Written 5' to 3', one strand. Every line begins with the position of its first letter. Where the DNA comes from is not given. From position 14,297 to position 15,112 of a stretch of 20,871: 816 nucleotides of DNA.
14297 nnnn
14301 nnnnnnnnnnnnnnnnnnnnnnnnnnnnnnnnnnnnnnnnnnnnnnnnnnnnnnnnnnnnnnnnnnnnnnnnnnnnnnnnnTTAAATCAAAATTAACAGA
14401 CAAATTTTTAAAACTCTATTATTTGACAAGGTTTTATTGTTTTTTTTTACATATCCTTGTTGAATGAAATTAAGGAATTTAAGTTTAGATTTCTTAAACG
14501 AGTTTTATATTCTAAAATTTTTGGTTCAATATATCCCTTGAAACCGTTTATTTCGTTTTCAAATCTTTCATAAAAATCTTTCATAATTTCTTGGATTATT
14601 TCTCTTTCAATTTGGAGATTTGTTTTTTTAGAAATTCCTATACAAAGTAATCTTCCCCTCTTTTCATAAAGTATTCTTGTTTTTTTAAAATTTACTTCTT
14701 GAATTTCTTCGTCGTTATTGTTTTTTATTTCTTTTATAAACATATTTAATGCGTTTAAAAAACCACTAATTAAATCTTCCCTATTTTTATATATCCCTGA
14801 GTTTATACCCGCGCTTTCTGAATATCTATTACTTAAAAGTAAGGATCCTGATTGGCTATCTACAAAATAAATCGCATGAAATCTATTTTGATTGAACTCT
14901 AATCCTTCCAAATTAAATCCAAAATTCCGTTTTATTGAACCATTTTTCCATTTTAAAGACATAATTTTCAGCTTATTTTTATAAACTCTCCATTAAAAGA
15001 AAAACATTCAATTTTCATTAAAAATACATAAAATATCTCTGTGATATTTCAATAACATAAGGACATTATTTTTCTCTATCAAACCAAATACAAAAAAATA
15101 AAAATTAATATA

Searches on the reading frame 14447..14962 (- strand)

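Call 9: search_protein_families(library=pfam, proteins=[window:14447-14962:-], max_evalue=0.01)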
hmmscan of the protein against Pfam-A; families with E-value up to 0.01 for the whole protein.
window:14447-14962:- (171 aa): 1 family
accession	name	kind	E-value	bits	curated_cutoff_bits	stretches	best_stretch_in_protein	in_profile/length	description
PF19036.6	Fuz_longin_1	-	0.001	19.7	26.1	1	33-121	4-82/125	First Longin domain of FUZ, MON1 and HPS1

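Call 37: search_protein_families(library=ncbifam, proteins=[window:14447-14962:-], max_evalue=0.1)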
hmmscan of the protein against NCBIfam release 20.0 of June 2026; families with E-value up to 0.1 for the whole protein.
window:14447-14962:- (171 aa): 0 families
